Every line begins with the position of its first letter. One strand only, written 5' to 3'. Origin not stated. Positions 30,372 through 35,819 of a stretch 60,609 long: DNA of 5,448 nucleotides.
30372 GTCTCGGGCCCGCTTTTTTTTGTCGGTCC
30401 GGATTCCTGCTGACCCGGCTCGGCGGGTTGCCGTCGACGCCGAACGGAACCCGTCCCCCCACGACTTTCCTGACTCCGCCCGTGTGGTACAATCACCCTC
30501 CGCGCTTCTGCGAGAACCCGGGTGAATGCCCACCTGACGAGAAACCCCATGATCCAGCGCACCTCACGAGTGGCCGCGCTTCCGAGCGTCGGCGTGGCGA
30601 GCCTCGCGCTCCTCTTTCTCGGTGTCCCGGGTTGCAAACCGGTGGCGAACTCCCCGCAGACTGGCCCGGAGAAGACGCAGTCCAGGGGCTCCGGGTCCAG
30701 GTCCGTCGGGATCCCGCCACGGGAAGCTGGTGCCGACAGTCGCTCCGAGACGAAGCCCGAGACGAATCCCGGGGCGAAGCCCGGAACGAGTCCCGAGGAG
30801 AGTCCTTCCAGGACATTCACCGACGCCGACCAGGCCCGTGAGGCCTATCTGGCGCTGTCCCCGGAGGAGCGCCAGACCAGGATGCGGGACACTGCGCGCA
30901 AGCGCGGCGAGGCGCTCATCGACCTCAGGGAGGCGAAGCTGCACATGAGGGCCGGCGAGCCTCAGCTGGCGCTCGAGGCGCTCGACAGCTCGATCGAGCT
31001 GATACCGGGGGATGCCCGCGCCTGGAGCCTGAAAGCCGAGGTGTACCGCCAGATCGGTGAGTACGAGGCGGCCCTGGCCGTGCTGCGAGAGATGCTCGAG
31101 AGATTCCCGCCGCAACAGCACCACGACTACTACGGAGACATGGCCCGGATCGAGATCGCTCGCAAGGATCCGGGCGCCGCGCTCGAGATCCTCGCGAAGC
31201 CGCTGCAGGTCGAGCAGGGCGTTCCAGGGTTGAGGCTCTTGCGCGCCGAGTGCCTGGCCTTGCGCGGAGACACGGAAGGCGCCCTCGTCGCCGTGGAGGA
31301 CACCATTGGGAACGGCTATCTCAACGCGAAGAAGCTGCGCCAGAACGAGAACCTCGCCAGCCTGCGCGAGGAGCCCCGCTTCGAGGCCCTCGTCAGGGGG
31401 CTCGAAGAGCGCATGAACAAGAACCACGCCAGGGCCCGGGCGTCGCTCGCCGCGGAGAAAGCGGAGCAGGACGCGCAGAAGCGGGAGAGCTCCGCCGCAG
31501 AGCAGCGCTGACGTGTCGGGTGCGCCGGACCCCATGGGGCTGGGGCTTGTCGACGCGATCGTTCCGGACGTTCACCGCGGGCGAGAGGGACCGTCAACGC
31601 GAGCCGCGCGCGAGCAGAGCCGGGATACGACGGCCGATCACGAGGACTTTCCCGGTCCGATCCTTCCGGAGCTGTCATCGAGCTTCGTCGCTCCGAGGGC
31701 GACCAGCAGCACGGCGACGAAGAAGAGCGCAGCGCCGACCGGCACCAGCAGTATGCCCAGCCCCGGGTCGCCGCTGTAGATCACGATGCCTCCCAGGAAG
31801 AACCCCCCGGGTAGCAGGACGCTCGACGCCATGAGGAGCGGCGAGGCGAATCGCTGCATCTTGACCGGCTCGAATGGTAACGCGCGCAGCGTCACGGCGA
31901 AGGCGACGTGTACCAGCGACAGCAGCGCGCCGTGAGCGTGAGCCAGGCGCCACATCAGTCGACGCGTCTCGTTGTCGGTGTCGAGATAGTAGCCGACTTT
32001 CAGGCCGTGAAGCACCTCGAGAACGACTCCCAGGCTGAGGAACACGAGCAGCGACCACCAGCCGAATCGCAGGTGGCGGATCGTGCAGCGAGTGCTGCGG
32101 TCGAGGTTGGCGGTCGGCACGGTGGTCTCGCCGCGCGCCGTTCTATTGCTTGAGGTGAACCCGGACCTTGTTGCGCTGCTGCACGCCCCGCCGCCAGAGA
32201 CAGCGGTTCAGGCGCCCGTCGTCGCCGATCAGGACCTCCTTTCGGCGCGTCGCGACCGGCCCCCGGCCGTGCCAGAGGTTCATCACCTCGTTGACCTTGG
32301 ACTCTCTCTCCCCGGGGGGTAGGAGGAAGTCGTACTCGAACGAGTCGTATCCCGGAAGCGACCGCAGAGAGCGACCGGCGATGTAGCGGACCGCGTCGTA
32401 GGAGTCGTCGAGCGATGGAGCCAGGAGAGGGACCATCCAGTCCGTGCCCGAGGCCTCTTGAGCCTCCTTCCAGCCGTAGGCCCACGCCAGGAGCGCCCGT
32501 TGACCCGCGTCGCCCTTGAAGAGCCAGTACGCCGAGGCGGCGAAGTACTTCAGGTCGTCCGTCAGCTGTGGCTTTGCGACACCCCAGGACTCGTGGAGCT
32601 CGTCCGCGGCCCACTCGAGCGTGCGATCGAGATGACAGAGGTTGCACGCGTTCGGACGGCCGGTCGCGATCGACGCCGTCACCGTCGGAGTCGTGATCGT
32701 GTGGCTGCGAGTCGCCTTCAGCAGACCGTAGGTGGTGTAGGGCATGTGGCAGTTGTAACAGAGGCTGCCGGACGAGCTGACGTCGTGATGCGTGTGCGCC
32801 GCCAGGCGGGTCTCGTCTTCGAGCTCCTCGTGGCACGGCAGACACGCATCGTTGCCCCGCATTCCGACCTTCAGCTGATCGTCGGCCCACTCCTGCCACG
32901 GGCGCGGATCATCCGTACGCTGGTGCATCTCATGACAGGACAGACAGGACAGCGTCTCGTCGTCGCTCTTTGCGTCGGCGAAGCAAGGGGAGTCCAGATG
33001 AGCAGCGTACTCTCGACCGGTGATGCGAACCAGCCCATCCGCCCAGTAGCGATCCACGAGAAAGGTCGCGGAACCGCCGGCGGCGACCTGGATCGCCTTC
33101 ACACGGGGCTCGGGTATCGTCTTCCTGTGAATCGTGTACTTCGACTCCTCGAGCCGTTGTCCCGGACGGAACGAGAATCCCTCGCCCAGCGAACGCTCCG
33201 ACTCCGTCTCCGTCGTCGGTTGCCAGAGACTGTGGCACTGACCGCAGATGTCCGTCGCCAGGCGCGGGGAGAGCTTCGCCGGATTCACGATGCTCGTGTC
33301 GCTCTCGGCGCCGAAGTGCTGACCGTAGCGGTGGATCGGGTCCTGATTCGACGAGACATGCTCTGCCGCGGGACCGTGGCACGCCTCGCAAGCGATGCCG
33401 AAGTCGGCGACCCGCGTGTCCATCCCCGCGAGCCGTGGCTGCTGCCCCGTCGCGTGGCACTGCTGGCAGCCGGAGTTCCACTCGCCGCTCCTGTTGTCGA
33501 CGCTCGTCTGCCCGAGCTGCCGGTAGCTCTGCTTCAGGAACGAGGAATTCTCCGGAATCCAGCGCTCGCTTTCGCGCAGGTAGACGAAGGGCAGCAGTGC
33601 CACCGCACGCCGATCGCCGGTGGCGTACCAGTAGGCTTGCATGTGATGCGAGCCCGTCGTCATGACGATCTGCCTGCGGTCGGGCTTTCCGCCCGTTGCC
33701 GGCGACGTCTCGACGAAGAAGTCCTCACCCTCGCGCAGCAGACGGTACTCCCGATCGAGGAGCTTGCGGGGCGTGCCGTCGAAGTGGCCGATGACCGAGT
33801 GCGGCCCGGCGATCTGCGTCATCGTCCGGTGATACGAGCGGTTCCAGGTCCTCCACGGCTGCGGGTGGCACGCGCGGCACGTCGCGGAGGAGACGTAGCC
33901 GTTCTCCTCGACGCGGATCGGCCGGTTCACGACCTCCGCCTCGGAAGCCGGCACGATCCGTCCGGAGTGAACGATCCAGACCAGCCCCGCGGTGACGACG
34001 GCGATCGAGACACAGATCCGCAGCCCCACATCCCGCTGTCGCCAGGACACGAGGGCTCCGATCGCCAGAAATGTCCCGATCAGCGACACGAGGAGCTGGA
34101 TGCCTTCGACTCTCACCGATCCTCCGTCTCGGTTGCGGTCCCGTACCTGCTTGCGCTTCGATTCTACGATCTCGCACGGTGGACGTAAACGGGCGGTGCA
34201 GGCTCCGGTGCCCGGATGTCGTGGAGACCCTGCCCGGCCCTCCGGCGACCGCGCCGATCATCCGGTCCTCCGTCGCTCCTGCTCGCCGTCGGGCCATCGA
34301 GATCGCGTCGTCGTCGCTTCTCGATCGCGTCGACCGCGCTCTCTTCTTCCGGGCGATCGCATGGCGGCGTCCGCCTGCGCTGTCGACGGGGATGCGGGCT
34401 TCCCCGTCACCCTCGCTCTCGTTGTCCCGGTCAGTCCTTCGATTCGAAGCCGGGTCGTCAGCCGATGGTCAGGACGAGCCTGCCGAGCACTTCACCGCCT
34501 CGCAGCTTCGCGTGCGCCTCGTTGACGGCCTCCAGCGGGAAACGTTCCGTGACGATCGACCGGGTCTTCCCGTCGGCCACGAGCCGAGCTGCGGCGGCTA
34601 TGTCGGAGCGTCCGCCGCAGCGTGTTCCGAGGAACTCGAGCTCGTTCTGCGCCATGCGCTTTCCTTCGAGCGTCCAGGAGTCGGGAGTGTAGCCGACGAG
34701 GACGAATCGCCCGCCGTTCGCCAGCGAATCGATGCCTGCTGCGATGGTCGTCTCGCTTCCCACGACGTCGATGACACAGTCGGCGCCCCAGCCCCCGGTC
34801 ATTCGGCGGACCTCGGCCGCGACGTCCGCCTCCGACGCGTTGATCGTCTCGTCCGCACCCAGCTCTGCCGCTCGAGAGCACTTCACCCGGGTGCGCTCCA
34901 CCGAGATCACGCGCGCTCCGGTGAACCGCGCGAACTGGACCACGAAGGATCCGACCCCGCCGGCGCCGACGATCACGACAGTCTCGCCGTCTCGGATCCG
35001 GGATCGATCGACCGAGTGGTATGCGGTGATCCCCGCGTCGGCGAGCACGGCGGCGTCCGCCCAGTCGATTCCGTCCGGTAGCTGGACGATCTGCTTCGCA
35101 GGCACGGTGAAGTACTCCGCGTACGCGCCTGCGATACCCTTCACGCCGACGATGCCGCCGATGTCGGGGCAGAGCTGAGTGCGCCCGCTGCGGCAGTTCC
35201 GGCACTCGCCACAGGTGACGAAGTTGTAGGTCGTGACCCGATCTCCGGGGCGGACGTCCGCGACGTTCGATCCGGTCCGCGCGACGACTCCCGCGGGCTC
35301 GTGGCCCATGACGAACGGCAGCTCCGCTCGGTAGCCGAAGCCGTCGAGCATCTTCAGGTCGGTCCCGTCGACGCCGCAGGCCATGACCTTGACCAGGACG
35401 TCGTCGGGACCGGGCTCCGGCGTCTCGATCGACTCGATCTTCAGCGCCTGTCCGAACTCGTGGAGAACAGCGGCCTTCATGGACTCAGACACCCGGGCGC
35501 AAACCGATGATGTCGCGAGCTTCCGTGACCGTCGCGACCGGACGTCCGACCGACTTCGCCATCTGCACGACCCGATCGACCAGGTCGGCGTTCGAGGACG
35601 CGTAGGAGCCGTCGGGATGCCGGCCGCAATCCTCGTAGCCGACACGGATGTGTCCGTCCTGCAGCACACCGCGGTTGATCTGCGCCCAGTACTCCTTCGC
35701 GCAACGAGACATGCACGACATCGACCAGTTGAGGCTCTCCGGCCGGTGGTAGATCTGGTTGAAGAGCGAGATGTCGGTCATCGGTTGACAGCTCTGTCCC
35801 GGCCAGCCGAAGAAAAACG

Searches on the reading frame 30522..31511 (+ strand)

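Call 27: search_protein_families(library=pfam, proteins=[window:30522-31511:+], max_evalue=0.00001)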
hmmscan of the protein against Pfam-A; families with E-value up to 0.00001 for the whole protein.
window:30522-31511:+ (329 aa): 6 families
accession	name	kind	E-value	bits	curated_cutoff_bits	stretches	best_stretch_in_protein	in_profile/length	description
PF14559.12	TPR_19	-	8e-10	39.4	25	1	142-197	2-57/68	Tetratricopeptide repeat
PF13432.12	TPR_16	-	5.1e-09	36.9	32.7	1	135-197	1-63/65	Tetratricopeptide repeat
PF13428.12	TPR_14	-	5.1e-09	36.4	23.5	0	166-197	2-33/44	Tetratricopeptide repeat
PF00515.34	TPR_1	-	2.8e-07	30.5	27.8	0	165-196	1-32/34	Tetratricopeptide repeat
PF13424.12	TPR_12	-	7.9e-07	29.6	30.1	0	135-195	7-75/77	Tetratricopeptide repeat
PF13371.12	TPR_9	-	2.7e-06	27.7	35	0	140-196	4-60/73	Tetratricopeptide repeat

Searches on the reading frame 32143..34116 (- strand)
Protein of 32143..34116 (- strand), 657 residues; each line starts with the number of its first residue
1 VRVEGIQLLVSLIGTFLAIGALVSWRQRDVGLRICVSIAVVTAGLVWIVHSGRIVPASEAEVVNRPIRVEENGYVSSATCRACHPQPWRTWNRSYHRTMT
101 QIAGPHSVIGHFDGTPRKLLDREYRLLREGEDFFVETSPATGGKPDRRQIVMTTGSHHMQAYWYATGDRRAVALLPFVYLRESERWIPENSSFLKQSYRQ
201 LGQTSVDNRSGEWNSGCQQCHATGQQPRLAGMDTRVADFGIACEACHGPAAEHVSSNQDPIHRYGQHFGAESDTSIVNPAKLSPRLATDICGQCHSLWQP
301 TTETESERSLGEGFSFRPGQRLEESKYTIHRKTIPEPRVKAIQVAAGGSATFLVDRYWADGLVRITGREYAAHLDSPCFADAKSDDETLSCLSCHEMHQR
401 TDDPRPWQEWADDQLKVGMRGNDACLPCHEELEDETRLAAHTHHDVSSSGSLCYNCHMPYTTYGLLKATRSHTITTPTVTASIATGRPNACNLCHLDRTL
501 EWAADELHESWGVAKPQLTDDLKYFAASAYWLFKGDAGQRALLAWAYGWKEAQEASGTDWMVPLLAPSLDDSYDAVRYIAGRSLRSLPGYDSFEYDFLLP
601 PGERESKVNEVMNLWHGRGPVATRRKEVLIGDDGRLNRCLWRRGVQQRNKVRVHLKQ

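Call 27: search_protein_families(library=pfam, proteins=[window:32143-34116:-], max_evalue=0.00001)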
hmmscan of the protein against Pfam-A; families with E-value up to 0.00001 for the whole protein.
window:32143-34116:- (657 aa): 1 family
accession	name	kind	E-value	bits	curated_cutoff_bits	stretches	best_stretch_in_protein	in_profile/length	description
PF14522.11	Cytochrome_C7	-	8.8e-09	35.5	24.8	0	421-495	12-66/67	Cytochrome c7 and related cytochrome c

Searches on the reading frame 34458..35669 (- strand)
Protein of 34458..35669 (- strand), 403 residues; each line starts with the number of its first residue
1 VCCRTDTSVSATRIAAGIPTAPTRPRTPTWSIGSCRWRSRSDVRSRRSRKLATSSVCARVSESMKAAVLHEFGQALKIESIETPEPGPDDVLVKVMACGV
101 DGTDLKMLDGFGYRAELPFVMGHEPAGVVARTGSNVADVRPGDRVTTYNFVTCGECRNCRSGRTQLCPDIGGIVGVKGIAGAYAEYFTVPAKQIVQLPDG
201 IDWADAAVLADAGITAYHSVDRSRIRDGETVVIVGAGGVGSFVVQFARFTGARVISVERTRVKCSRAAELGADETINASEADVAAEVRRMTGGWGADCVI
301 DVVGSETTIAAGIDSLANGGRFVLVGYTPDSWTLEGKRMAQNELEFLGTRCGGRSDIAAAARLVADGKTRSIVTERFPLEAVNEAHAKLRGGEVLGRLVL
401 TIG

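Call 66: search_protein_families(library=pfam, proteins=[window:34458-35669:-], max_evalue=0.00001)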
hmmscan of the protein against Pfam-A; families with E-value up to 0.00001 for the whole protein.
window:34458-35669:- (403 aa): 3 families
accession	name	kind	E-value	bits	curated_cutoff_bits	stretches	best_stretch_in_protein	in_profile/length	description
PF08240.17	ADH_N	-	8.8e-31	106.7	23.5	1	87-199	1-104/104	Alcohol dehydrogenase GroES-like domain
PF00107.32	ADH_zinc_N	-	1.2e-28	100.1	31.8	1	238-365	1-128/129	Zinc-binding dehydrogenase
PF13602.12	ADH_zinc_N_2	-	7.2e-21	75.9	27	1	270-400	1-134/134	Zinc-binding dehydrogenase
